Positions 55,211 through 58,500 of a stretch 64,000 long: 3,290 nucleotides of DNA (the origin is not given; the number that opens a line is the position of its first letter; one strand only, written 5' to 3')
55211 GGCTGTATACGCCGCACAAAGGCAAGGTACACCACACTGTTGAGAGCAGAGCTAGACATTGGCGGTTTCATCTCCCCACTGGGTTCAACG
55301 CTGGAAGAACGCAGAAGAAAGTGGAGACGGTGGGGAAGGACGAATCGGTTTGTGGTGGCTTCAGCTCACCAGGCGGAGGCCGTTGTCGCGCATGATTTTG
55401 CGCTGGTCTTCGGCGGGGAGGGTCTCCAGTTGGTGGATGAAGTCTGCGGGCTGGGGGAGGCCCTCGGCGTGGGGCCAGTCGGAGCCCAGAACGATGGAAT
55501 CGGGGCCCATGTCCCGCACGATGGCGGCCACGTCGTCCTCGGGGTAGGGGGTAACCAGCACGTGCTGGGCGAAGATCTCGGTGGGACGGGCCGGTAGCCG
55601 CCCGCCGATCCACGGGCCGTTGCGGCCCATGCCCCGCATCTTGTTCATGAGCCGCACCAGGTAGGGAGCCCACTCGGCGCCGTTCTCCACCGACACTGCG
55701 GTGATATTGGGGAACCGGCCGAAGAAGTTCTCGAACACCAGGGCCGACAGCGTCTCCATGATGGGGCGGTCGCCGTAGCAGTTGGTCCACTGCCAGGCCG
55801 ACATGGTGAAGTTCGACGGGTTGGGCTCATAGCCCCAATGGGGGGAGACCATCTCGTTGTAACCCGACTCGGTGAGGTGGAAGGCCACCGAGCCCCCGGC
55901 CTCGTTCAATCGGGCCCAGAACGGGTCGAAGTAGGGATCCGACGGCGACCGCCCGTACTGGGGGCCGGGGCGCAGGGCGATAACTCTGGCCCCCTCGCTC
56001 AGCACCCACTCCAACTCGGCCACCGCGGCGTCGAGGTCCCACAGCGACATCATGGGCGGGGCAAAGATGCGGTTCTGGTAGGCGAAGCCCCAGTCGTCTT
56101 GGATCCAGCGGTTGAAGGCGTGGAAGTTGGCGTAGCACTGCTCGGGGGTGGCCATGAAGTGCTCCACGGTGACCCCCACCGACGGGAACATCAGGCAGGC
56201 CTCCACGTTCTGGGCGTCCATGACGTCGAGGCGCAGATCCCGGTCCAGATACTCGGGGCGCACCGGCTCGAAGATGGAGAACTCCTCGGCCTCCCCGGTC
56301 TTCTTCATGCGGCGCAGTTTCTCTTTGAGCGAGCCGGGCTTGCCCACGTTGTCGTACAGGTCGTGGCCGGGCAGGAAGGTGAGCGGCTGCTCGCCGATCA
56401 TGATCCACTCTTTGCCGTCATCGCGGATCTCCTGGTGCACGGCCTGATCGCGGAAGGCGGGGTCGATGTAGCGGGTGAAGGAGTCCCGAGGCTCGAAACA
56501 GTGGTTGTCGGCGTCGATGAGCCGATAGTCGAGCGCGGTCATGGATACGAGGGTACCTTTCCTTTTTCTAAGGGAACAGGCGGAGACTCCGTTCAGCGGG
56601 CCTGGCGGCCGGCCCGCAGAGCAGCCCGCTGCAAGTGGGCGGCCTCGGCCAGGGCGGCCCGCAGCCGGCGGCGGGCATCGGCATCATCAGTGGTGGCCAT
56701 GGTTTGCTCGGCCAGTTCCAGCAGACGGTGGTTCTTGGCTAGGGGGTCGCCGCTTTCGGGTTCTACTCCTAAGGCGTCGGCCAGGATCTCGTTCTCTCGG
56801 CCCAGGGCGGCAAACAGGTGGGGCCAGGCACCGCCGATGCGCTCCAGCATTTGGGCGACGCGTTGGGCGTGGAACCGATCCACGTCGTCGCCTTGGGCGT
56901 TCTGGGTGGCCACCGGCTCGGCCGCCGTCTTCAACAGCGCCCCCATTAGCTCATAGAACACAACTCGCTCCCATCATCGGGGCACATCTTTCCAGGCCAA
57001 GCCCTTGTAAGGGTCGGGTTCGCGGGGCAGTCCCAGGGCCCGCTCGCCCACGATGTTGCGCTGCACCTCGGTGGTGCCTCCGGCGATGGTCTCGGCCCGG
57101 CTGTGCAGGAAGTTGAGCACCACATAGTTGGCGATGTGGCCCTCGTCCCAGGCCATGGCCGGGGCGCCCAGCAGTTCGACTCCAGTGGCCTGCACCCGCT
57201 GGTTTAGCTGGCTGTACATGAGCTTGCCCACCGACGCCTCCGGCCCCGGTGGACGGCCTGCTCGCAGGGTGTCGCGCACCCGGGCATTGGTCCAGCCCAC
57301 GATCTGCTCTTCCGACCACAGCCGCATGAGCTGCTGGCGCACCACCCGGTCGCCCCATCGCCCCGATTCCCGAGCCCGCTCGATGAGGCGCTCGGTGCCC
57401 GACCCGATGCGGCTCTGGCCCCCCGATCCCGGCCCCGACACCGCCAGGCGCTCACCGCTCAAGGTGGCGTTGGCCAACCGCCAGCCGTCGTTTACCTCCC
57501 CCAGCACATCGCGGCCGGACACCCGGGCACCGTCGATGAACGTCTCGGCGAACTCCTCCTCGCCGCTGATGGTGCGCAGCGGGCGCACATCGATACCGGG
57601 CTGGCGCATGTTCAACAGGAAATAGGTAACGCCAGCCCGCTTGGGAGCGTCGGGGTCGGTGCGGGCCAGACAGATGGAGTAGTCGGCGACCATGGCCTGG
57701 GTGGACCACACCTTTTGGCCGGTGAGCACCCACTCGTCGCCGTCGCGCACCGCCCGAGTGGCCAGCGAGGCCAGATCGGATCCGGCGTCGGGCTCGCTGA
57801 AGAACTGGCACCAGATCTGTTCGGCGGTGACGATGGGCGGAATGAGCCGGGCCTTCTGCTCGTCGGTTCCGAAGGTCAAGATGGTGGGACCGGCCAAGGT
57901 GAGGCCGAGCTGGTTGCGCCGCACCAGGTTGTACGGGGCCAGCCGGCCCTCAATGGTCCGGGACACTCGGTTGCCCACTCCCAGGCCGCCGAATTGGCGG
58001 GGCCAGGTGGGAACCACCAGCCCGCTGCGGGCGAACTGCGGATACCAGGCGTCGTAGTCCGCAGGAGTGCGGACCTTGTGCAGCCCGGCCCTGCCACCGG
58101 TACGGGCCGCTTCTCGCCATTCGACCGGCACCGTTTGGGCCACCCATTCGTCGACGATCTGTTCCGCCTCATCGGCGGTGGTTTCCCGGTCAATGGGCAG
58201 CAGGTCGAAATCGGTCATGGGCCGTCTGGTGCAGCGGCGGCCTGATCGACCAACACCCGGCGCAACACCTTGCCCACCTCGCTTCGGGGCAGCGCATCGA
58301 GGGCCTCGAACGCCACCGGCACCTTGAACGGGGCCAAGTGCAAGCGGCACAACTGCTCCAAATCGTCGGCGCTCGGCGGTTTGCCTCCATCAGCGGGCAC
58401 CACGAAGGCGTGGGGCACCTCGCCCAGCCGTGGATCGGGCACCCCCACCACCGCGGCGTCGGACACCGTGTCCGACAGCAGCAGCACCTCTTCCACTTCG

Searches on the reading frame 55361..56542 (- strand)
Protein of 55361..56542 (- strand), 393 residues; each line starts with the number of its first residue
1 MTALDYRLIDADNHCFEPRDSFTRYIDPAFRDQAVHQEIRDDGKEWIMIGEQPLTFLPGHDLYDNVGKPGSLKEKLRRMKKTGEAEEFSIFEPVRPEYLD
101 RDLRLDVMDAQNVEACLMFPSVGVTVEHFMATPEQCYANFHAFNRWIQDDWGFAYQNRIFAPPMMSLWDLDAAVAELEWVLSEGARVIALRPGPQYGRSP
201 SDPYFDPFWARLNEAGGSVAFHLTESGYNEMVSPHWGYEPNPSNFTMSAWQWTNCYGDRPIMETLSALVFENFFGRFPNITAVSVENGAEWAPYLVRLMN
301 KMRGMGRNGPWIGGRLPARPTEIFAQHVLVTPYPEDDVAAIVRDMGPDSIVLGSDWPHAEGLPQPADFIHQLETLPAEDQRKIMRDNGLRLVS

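Call 21: search_protein_families(library=pfam, proteins=[window:55361-56542:-], max_evalue=0.001)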
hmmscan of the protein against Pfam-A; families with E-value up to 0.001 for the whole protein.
window:55361-56542:- (393 aa): 1 family
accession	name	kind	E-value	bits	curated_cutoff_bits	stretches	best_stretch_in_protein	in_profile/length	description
PF04909.20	Amidohydro_2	-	3.9e-17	63.4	26.4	1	95-391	15-286/289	Amidohydrolase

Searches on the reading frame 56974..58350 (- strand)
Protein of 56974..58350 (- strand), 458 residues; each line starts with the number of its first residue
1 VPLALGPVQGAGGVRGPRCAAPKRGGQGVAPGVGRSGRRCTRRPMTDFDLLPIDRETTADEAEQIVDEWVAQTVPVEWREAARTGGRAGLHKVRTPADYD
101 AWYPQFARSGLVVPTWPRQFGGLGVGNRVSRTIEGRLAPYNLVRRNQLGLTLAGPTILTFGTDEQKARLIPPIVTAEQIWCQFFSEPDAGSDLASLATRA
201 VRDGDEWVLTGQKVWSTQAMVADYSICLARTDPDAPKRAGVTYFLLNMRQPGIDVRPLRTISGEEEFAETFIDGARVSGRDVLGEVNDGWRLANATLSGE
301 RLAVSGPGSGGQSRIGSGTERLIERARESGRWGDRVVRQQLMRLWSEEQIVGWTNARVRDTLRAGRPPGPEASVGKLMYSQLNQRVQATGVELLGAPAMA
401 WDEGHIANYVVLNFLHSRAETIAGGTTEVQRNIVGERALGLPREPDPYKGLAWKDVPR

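Call 21: search_protein_families(library=pfam, proteins=[window:56974-58350:-], max_evalue=0.001)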
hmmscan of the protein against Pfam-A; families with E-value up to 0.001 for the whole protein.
window:56974-58350:- (458 aa): 3 families
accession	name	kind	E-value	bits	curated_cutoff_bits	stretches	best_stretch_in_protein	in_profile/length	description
PF02770.24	Acyl-CoA_dh_M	-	9.9e-19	67.8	33.3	1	181-265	1-85/97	Acyl-CoA dehydrogenase, middle domain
PF00441.29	Acyl-CoA_dh_1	-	2.2e-18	67.2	22.4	1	287-438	1-149/150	Acyl-CoA dehydrogenase, C-terminal domain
PF02771.21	Acyl-CoA_dh_N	-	8e-09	36.3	22.9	1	101-177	35-113/113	Acyl-CoA dehydrogenase, N-terminal domain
